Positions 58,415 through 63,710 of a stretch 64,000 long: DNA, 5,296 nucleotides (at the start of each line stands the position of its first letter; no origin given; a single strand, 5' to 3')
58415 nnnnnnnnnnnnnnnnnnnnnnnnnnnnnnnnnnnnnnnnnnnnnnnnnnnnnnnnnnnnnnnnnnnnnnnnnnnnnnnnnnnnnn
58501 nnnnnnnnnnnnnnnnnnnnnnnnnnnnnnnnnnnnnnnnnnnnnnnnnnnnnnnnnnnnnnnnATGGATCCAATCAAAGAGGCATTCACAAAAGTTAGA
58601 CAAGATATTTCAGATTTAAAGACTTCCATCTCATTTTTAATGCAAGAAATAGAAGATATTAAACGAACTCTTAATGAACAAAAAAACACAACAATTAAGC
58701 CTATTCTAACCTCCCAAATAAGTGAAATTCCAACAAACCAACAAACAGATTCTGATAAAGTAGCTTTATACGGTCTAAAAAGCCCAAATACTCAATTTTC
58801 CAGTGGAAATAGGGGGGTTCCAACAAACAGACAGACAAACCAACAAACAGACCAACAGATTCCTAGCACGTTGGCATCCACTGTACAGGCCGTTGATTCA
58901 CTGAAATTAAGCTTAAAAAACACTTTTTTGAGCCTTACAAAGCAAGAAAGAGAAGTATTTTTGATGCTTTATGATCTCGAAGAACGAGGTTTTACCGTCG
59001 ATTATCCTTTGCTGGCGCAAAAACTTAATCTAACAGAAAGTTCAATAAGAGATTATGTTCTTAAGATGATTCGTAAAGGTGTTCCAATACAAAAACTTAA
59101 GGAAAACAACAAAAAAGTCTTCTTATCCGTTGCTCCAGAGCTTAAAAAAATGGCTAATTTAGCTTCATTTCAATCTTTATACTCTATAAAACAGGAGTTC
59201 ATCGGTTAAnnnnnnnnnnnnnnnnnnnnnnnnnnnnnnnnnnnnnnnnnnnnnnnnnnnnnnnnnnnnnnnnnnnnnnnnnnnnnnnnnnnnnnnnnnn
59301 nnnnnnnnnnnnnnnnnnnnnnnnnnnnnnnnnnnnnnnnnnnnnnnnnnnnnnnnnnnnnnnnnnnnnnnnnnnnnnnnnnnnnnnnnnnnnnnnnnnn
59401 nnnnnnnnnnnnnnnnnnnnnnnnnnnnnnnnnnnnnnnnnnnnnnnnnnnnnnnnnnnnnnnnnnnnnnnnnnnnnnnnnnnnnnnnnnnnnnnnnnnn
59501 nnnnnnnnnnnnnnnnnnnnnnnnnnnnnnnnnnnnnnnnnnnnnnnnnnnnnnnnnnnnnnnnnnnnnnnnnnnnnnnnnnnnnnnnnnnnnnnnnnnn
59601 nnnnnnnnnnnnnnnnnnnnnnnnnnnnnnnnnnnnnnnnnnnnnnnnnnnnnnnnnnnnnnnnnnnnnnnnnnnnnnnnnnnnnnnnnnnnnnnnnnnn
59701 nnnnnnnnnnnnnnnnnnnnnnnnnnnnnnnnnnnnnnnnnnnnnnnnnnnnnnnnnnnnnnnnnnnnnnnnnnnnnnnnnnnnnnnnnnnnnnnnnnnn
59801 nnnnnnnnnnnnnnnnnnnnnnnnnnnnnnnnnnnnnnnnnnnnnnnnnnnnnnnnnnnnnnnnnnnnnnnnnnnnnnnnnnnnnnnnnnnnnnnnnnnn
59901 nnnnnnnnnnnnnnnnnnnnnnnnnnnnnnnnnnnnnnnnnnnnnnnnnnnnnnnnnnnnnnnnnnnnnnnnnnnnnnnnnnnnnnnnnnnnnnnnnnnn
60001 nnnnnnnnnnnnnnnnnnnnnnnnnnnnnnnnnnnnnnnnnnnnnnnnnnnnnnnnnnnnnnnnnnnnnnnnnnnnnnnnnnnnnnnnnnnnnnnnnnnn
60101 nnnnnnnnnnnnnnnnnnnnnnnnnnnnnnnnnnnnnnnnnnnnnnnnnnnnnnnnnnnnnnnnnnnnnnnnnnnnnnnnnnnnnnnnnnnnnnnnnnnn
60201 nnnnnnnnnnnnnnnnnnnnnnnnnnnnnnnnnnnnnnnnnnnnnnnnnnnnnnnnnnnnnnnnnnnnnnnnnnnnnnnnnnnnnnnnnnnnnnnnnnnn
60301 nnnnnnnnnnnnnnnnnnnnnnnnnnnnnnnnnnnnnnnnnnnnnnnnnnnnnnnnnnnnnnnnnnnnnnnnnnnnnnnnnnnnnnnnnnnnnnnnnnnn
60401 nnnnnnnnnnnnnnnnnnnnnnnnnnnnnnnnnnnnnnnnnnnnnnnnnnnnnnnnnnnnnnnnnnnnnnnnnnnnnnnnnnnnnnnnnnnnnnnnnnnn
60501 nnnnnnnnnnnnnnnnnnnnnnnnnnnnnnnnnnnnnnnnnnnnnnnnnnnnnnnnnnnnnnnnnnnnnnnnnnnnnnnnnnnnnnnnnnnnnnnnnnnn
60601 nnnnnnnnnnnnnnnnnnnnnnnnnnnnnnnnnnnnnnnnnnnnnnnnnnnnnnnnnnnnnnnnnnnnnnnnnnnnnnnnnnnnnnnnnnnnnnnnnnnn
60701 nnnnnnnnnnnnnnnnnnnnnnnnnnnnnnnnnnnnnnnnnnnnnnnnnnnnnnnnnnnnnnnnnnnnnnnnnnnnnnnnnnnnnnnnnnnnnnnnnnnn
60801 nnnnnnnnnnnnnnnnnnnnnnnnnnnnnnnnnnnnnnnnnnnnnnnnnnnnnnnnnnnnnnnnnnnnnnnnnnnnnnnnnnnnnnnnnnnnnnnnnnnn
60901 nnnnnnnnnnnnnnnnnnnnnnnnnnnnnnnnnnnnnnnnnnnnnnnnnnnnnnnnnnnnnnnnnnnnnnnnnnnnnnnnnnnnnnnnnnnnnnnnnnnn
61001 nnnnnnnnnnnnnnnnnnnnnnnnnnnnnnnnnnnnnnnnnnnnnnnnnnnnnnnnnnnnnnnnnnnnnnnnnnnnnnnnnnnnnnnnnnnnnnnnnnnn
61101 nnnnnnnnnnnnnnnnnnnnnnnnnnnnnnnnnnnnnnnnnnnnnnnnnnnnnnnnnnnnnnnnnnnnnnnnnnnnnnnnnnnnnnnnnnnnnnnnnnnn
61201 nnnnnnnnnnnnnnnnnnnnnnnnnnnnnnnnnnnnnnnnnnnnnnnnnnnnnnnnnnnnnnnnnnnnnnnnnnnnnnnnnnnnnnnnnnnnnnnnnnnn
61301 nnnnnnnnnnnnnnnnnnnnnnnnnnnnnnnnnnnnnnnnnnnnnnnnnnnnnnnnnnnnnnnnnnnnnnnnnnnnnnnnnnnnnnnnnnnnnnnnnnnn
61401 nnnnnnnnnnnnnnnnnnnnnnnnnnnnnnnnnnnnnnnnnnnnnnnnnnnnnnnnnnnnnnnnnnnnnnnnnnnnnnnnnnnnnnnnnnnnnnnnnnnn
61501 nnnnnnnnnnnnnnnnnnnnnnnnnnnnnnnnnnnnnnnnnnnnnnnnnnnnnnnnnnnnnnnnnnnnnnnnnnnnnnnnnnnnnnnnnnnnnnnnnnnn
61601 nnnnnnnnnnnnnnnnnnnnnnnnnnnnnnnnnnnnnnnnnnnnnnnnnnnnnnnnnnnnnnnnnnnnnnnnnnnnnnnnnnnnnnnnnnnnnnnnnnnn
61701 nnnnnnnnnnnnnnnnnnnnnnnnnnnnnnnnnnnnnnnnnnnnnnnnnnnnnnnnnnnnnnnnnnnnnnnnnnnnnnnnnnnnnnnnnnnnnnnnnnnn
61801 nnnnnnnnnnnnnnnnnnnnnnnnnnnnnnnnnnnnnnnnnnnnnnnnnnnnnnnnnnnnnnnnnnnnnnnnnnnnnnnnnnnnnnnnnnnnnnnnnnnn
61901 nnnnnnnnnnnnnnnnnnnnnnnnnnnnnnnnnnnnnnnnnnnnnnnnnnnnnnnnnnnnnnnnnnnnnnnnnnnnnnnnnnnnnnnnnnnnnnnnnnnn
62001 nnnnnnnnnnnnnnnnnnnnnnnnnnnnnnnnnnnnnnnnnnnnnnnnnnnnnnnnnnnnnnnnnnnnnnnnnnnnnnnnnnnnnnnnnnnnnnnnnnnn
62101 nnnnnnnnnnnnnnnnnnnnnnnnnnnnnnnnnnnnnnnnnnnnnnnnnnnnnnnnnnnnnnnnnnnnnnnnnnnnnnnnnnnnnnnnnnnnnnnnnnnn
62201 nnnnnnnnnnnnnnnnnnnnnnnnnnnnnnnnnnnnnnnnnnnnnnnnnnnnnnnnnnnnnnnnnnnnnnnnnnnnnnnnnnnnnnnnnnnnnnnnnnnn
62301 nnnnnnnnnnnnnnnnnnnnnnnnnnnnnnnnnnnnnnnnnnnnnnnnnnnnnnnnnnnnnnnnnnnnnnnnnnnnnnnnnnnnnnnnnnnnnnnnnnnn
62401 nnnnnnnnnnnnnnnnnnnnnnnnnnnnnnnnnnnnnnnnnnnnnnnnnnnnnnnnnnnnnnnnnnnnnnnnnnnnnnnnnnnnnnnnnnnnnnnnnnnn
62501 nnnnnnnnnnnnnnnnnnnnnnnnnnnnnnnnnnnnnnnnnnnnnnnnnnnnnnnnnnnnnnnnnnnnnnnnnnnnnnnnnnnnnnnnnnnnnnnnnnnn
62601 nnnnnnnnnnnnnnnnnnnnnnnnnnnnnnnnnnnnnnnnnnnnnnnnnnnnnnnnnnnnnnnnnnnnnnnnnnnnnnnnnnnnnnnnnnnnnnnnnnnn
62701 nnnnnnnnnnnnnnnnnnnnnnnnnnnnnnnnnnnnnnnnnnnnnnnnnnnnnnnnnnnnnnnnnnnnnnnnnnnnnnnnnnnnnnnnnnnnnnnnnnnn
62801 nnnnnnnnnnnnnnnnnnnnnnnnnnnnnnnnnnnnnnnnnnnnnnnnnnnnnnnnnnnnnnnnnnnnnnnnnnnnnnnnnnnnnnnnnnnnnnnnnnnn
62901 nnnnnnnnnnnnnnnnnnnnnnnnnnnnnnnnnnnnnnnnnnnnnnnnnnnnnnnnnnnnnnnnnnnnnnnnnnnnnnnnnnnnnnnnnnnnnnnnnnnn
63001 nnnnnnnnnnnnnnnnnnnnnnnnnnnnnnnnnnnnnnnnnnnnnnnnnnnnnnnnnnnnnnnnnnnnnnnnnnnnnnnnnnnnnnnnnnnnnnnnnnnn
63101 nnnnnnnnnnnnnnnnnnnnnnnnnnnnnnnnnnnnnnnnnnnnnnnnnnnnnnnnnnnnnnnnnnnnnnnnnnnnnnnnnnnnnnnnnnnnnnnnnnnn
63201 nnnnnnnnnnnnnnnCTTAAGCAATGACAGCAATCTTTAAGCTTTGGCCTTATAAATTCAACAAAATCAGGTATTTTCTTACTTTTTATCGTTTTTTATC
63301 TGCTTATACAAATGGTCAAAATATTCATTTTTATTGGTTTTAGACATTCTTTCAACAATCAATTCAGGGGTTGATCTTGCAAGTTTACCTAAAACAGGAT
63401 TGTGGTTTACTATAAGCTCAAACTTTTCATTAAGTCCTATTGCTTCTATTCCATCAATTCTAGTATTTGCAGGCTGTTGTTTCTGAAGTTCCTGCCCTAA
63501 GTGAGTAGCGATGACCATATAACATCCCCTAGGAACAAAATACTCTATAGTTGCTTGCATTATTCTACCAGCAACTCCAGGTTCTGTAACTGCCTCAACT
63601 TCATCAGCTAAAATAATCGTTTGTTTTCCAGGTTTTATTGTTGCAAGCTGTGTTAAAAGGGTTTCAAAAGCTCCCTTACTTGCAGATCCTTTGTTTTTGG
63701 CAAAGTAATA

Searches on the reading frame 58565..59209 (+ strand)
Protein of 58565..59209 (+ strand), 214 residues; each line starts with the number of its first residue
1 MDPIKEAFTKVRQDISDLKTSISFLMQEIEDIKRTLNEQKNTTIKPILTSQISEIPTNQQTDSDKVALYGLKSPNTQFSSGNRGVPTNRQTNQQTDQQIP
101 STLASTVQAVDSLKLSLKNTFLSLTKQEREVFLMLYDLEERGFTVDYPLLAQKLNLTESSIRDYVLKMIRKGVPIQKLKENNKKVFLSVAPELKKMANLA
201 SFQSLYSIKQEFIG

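Call 21: search_protein_families(library=pfam, proteins=[window:58565-59209:+], max_evalue=0.01)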
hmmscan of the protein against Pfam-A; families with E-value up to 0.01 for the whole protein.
window:58565-59209:+ (214 aa): 2 families
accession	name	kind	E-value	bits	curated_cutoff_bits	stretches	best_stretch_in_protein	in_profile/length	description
PF08279.18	HTH_11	-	0.0028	17.9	25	0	145-178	16-49/55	HTH domain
PF25785.1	TPR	-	0.003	18.3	27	1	8-66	16-73/110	Nucleoprotein TPR-like domain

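Call 48: find_homologous_proteins(query=window:58565-59209:+)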
Query window:58565-59209:+ (214 aa): 860 proteins with E <= 0.001 among 1086 candidates; the best 120 are listed.
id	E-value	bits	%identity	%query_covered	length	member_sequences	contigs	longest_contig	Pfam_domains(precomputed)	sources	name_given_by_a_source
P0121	2.7e-128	443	100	100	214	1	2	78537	-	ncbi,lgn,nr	ncbi:MAG TPA: hypothetical protein VHA12_00800 [Candidatus Nanoarchaeia archaeon]|nr:hypothetical pr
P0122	1.1e-96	340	81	96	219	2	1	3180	-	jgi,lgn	jgi:hypothetical protein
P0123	2.4e-86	306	73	96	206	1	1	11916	PF08279.19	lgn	-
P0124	9.2e-86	304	73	96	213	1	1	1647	PF08279.19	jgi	jgi:hypothetical protein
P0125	7.2e-82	292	72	96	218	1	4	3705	-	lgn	-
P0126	6.4e-69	249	59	99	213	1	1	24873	-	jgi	jgi:predicted transcriptional regulator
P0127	1.4e-61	225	58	96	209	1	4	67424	-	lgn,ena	-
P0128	1.6e-50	189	46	97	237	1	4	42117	-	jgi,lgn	jgi:hypothetical protein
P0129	1.8e-50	189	52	97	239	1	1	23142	-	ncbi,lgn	-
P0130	5.6e-50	188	47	96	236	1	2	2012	-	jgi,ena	-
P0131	9.0e-50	187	51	97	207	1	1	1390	-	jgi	jgi:hypothetical protein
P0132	8.7e-49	184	50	92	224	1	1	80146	-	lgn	-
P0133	3.3e-48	182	48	97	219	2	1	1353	-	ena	-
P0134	5.9e-48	181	50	98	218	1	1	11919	-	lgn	-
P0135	1.4e-47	180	46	97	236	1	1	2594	-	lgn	-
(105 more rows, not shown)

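Call 67: predict_structure(alignment_id=A3)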
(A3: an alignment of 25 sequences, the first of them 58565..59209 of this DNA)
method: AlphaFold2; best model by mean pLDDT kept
length: 214 residues; sequences in the alignment: 25
mean_pLDDT: 73.7   pTM: 0.47
mean pLDDT of the five models: 73.7, 71.8, 71.5, 69.0, 68.5
residues with pLDDT >= 90: 85; 70-90: 57; 50-70: 16; < 50: 56
segments of 3 or more residues with pLDDT < 50: 42-87, 89-91, 93-98
pLDDT, mean of each block of 10 residues (from residue 1): 84 94 94 76 38 34 36 41 43 49 75 85 91 94 93 95 95 91 89 82 75 59
secondary structure, 60 per line:
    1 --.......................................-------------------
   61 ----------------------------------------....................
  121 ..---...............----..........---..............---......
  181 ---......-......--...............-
elements in order: H3-41 H101-122 H126-140 H147-154 H158-171 E175-180 E184-189 H191-196 H199-213

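Call 70: fold_search(model_id=the predicted structure, library=pdb)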
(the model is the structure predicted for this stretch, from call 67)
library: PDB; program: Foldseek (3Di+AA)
matches with E <= 10: 1530; with E <= 0.001: 6
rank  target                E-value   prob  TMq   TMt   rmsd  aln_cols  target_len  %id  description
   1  3eco_A                2.7e-04  1.00  0.34  0.52  13.4       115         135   15  Crystal structure of MepR, a transcription regulator of the Staphylococcus aureus multidrug efflux pump MepA (released 2009-02-10)
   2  2nyx_B                4.7e-04  1.00  0.32  0.45  14.5       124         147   10  Crystal structure of RV1404 from Mycobacterium tuberculosis (released 2006-12-05)
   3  5fb2_A                5.0e-04  1.00  0.34  0.51  12.1       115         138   15  S. aureus MepR F27L Mutant bound to oligodeoxyribonucleotide (released 2016-12-14)
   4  5ffx_A                7.9e-04  1.00  0.34  0.50  12.9       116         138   14  S. aureus MepR G34K Mutant (released 2016-12-21)
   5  4lll_M                8.4e-04  1.00  0.34  0.55  11.2       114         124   14  Crystal structure of S. aureus MepR-DNA complex (released 2014-05-14)
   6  7el3_A                8.4e-04  1.00  0.32  0.48  13.8       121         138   20  Crystal structure of HpaR-DNA complex from Acinetobacter baumannii (released 2022-01-19)
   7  5eri                  1.1e-03  1.00  0.33  0.43  16.8       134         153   19  MarR Protein from Peptoclostridium difficile DA00132 (released 2016-11-16)
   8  4l9t_A                1.2e-03  1.00  0.34  0.50  12.0       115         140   15  Crystal structure of MepR F27L mutant from multidrug resistant S. aureus clinical isolate (released 2013-09-11)
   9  2fbh                  1.3e-03  1.00  0.32  0.48  12.5       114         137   15  The crystal structure of transcriptional regulator PA3341 (released 2005-12-20)
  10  4lln_C                1.5e-03  1.00  0.35  0.53  13.2       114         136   14  Crystal structure of S. aureus MepR-DNA complex (released 2014-05-14)
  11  4l9t_B                1.5e-03  1.00  0.34  0.51  11.9       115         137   15  Crystal structure of MepR F27L mutant from multidrug resistant S. aureus clinical isolate (released 2013-09-11)
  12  3jw4_C                1.5e-03  1.00  0.32  0.49  12.4       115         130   18  The structure of a putative MarR family transcriptional regulator from Clostridium acetobutylicum (released 2009-12-22)
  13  2yr2_A                1.6e-03  1.00  0.33  0.48  14.3       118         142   19  Crystal Structure of the Hypothetical regulator from Sulfolobus tokodaii (released 2007-10-02)
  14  2yr2_B                1.6e-03  1.00  0.33  0.47  13.1       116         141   13  Crystal Structure of the Hypothetical regulator from Sulfolobus tokodaii (released 2007-10-02)
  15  7el3_B                1.7e-03  1.00  0.31  0.47  13.9       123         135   20  Crystal structure of HpaR-DNA complex from Acinetobacter baumannii (released 2022-01-19)
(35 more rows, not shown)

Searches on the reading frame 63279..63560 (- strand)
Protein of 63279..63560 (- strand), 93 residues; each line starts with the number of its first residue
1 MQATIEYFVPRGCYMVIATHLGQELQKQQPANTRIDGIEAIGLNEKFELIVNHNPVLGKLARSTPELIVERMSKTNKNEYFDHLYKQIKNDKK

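Call 39: find_encoding_contigs(protein=window:63279-63560:-, flank=10000, max_places=4)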
Protein window:63279-63560:- (93 aa): no gene with exactly this product is on record in the collection.
